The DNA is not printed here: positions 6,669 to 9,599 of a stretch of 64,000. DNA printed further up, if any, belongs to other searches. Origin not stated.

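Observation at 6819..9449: Giant secreted LCAT-like lipase with an N-terminal lectin-like domain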

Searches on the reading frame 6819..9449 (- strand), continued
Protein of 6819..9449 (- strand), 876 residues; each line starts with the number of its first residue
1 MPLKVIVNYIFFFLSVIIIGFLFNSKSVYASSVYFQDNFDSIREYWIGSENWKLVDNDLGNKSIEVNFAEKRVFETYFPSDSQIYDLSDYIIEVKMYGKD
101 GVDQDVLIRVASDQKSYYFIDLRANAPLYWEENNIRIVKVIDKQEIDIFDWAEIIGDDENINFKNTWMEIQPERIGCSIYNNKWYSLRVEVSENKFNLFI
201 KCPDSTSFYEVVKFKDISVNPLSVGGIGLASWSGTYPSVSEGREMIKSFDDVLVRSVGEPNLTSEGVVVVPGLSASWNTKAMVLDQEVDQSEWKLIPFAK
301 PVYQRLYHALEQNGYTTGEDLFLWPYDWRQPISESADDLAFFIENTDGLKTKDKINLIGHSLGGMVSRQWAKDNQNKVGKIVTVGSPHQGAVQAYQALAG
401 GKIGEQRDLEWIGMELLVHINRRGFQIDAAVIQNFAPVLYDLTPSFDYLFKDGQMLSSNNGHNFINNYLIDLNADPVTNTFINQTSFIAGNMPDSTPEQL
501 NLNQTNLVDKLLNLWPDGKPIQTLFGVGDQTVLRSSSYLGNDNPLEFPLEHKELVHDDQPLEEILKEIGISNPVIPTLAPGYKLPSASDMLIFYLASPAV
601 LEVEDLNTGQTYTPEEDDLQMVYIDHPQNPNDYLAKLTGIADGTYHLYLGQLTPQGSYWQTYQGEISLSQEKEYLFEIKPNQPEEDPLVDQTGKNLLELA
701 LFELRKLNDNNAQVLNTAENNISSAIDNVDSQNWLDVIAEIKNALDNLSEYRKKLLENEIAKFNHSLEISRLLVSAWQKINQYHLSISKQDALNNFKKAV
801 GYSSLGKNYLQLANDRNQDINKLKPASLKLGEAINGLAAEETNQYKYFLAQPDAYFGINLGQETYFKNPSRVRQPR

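Call 19: find_related_loci(query=A1, collection=genome_contigs, flank=6000)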
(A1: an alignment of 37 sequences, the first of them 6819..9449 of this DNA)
Query A1 (876 aa) in genome_contigs; peptide patterns used: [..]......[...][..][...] (x = any residue, [..] = any of these).
600 stretches matched a pattern (row limit reached: there are more); 210 encode a relative of the query (tblastn E <= 1e-3); the best 80 are kept; 80 distinct loci.
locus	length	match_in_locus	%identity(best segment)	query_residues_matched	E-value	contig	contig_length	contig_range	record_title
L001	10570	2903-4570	30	85-687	1e-72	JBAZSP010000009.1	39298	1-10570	MAG: Candidatus Shapirobacteria bacterium isolate SO_2017_GW1_176 NODE_4752_length_39298_cov_1.157361_OW334_2017, whole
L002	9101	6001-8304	28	33-867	2e-70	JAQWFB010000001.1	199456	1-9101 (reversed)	MAG: Candidatus Shapirobacteria bacterium isolate STF2_89 NODE_37_length_199456_cov_20.182848_Sandtown_F2, whole genome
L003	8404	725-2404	31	248-834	3e-63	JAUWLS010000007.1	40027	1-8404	MAG: Candidatus Shapirobacteria bacterium isolate CSMAG_2378 CSMAG_2378_k141_408803_length_40027_cov_9.0000, whole genom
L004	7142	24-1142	32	267-666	4e-57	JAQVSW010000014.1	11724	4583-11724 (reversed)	MAG: Candidatus Shapirobacteria bacterium isolate STF1_283 NODE_16697_length_11724_cov_7.521773_Sandtown_F1, whole genom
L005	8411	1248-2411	32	267-667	5e-55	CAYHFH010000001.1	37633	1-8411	MAG TPA_asm: uncultured Gammaproteobacteria bacterium isolate ERP119705_co10_87 genome assembly, contig: NODE_868_length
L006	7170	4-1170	31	267-671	3e-54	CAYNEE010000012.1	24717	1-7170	MAG TPA_asm: uncultured Gammaproteobacteria bacterium isolate binchicken_co117_38 genome assembly, contig: NODE_3808_len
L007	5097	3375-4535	34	272-669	5e-53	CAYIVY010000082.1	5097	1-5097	MAG TPA_asm: uncultured Gammaproteobacteria bacterium isolate ERP119705_co8_91 genome assembly, contig: NODE_17663_lengt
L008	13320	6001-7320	31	260-719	6e-52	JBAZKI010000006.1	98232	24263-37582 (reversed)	MAG: Patescibacteria group bacterium isolate SO_2017_LW4_14 scaffold_352_c1_LW137-91_2017, whole genome shotgun sequence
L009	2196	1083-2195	33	267-650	6e-52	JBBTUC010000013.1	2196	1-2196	MAG: Patescibacteria group bacterium isolate H43-bin113_1 H43_bin113_1_000000000013, whole genome shotgun sequence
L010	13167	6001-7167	33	268-667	1e-50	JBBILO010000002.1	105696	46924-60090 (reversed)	MAG: Candidatus Roizmanbacteria bacterium isolate QNS170220_bin_210 NODE_12_length_105696_cov_6.1975, whole genome shotg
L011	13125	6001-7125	33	267-666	1e-49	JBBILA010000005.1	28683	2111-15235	MAG: Candidatus Microgenomates bacterium isolate SIS170217_bin_199 NODE_232_length_28683_cov_9.15492, whole genome shotg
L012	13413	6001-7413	33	249-709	6e-58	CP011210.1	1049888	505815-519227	MAG: Candidatus Beckwithbacteria bacterium GW2011_GWC1_49_16 chromosome, complete genome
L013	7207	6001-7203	32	267-671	2e-46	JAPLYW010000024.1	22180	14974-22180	MAG: Candidatus Shapirobacteria bacterium isolate LacPavin_0419_WC90_MAG_34_15 LacPavin_0419_WC90_scaffold_853709, whole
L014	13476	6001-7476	29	297-801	1e-44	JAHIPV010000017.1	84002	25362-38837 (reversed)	MAG: Patescibacteria group bacterium isolate KR13_S3.mb.84 KR13_S3.mb.84_k141_427207, whole genome shotgun sequence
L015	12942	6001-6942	26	267-576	4e-18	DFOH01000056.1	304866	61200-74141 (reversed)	MAG TPA_asm: Firmicutes bacterium UBA3546 UBA3546_contig_460, whole genome shotgun sequence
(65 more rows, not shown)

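Call 27: predict_structure(alignment_id=A1)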
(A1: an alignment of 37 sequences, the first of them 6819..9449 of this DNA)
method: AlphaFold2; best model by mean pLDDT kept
length: 876 residues; sequences in the alignment: 37
mean_pLDDT: 78.0   pTM: 0.71
mean pLDDT of the five models: 78.0, 76.6, 76.4, 75.6, 73.5
residues with pLDDT >= 90: 507; 70-90: 131; 50-70: 53; < 50: 185
segments of 3 or more residues with pLDDT < 50: 20-86, 101-103, 114-174, 217-262, 869-873
pLDDT, mean of each block of 10 residues (from residue 1): 66 67 35 26 28 32 32 30 46 67 56 46 35 28 26 27 32 49 72 73 77 56 36 36 37 36 78 95 89 94 94 92 97 97 95 96 98 95 97 95 83 92 77 95 96 88 91 91 95 96 95 94 96 95 91 95 95 85 84 94 95 92 87 96 94 87 93 93 85 93 92 96 98 98 98 92 91 95 93 97 96 94 94 95 95 97 75 48
secondary structure, 60 per line:
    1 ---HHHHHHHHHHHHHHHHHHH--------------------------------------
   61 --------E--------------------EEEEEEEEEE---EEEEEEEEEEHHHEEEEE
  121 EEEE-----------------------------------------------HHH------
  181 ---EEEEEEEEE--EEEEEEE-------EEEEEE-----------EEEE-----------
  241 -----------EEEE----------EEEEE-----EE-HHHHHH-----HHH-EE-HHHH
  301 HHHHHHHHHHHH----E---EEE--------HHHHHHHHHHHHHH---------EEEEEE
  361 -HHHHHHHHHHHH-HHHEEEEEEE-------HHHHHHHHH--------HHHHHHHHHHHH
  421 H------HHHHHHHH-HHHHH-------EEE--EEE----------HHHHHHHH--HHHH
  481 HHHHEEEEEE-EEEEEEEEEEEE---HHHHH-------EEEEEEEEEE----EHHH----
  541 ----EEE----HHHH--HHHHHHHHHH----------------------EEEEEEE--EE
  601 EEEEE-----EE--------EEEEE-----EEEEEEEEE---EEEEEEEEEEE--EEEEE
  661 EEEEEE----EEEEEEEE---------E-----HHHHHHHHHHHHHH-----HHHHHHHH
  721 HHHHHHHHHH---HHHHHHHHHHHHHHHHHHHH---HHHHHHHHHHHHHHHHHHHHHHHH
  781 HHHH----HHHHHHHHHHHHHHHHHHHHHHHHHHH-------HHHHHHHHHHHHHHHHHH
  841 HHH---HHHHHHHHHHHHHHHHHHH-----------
elements in order (helices of 4 or more, strands of 3 or more residues): H4-22 E90-99 E103-112 E116-124 E184-192 E195-201 E209-214 E226-229 E252-255 E266-270 H279-284 H297-312 E321-323 H332-345 E355-360 H362-373 E378-384 H392-400 H409-421 H428-435 H437-441 E449-451 E454-456 H467-474 H477-484 E485-490 E492-503 H507-511 E519-528 E545-547 H552-555 H558-567 E590-596 E599-605 E621-625 E631-639 E643-653 E656-666 E671-678 H694-707 H713-730 H734-753 H757-784 H789-815 H823-843 H847-865
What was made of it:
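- On Pfam PF02450 (LCAT family: LCAT, LPLA2, PDAT): Their positions after late core strands fit alpha/beta-hydrolase topology (call 27).
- On BlEst2/EstA3-type lipases with a C-terminal beta-sandwich: Model strands at aa 590-678 (call 27).
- Checked: (a) The C-terminal part is not purely helical: a beta-sandwich (aa ~586-690) precedes a seven-helix bundle (aa ~694-865) (call 27).
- Confident model of aa 265-868: call 27.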

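Call 31: fold_search(model_id=the predicted structure, library=pdb)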
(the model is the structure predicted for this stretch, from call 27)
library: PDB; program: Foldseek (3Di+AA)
matches with E <= 10: 1520; with E <= 0.001: 36
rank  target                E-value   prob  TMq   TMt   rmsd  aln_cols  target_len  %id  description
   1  6wpx_A                8.9e-10  1.00  0.20  0.37  16.8       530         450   12  Crystal structure of Bacillus licheniformis lipase BlEst2 in propetide form (released 2021-06-09)
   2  6wpx_B                4.5e-09  1.00  0.20  0.37  16.9       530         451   12  Crystal structure of Bacillus licheniformis lipase BlEst2 in propetide form (released 2021-06-09)
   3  4x96_A                1.4e-08  1.00  0.21  0.45  22.1       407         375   14  Low resolution crystal structure of Lecithin:Cholesterol Acyltransferase (LCAT; residues 21-397) (released 2015-03-25)
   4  4xx1_A                5.4e-08  1.00  0.22  0.47   9.4       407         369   15  Low resolution structure of LCAT in complex with Fab1 (released 2015-07-29)
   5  9g8u_A                4.8e-07  1.00  0.20  0.55  11.4       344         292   16  Structure of the LipA:LipB complex from Acinetobacter baumannii (released 2025-02-19)
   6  1ex9                  1.5e-06  1.00  0.18  0.50  12.7       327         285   16  CRYSTAL STRUCTURE OF THE PSEUDOMONAS AERUGINOSA LIPASE COMPLEXED WITH RC-(RP,SP)-1,2-DIOCTYLCARBAMOYL-GLYCERO-3-O-OCTYLP (released 2000-10-18)
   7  6cl4                  1.6e-06  1.00  0.20  0.53  10.4       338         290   15  LipC12 - Lipase from metagenomics (released 2019-03-13)
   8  4lip_D                3.5e-06  1.00  0.21  0.54  11.0       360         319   16  PSEUDOMONAS LIPASE COMPLEXED WITH RC-(RP, SP)-DIBUTYLCARBAMOYLGLYCERO-3-O-BUTYLPHOSPHONATE (released 1998-08-19)
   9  4hs9                  3.6e-06  1.00  0.19  0.52  11.0       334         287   15  Methanol tolerant mutant of the Proteus mirabilis lipase (released 2013-05-22)
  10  6jd9                  4.0e-06  1.00  0.18  0.48  11.2       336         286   14  Proteus mirabilis lipase mutant - I118V/E130G (released 2019-07-24)
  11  3w9u                  5.7e-06  1.00  0.20  0.57   9.3       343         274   14  Crystal structure of Lipk107 (released 2013-12-04)
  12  1ys1                  5.7e-06  1.00  0.19  0.49  12.8       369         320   14  Burkholderia cepacia lipase complexed with hexylphosphonic acid (R)-2-methyl-3-phenylpropyl ester (released 2005-05-17)
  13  7cof                  7.0e-06  1.00  0.21  0.52  10.0       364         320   14  Cholesterol esterase from Burkholderia stabilis (orthorhombic crystal form) (released 2020-12-16)
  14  4gxn                  9.0e-06  1.00  0.20  0.54   9.1       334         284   16  Diethylphosphonate Inhibited Structure of the Proteus mirabilis Lipase (released 2013-02-06)
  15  4gw3                  1.2e-05  1.00  0.20  0.56   9.0       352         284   14  Crystal Structure of the Lipase from Proteus mirabilis (released 2013-02-06)
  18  8xy5_A                2.4e-05  1.00  0.19  0.48  13.3       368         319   14  Open conformation of Burkholderia stagnalis lipase (released 2025-01-22)
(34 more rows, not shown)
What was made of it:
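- On BlEst2/EstA3-type lipases with a C-terminal beta-sandwich: Foldseek aligns 530 columns to the BlEst2 propeptide form, E 9e-10 (call 31).
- Closest known: BlEst2. Same: Top Foldseek hit: 6wpx propeptide form, E 9e-10, 530 aligned columns spanning the hydrolase and the C-terminal domain (call 31).
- Foldseek gives BlEst2 propeptide form, LCAT and LipA: call 31.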
